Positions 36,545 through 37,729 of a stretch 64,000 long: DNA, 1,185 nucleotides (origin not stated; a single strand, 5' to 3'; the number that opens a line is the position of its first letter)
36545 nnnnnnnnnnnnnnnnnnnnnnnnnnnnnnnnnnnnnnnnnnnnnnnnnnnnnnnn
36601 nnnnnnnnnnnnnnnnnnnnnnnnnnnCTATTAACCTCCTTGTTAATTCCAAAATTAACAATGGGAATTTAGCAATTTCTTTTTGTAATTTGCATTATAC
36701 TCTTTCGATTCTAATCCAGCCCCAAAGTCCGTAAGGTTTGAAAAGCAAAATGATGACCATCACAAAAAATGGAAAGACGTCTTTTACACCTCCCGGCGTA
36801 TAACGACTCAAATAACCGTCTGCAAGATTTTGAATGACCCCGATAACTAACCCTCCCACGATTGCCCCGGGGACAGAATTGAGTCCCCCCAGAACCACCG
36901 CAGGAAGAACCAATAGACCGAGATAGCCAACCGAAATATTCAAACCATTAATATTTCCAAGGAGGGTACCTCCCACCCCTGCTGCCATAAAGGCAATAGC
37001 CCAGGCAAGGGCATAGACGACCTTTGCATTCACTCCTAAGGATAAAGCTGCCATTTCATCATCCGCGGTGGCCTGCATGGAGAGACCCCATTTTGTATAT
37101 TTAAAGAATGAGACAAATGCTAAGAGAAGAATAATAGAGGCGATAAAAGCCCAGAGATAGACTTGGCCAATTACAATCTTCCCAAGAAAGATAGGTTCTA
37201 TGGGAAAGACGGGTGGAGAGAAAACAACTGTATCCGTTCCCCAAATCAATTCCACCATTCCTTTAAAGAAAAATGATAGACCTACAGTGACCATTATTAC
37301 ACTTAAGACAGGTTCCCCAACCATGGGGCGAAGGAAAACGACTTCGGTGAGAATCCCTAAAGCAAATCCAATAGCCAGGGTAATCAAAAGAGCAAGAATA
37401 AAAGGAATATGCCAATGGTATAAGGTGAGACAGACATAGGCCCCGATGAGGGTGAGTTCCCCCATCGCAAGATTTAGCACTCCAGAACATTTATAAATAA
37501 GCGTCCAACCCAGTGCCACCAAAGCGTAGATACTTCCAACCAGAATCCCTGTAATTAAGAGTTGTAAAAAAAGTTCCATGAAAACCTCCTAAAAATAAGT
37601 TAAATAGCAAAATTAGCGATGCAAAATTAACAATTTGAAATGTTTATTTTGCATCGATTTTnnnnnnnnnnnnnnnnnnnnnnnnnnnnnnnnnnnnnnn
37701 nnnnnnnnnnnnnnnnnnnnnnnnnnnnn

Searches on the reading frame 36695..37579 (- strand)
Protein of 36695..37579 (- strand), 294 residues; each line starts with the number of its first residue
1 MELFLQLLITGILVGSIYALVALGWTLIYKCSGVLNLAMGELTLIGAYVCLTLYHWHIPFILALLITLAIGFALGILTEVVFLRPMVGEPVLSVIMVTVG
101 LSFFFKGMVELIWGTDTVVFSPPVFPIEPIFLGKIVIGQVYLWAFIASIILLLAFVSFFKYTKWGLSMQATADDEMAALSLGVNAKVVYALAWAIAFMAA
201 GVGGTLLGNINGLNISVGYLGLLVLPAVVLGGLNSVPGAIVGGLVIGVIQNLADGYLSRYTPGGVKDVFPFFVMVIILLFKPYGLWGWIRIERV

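Call 9: search_protein_families(library=pfam, proteins=[window:36695-37579:-], max_evalue=0.0001)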
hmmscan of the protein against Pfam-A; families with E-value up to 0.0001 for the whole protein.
window:36695-37579:- (294 aa): 1 family
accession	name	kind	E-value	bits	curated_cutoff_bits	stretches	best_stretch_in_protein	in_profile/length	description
PF02653.21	BPD_transp_2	-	9.2e-35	120.5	26.8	1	8-278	2-269/269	Branched-chain amino acid transport system / permease component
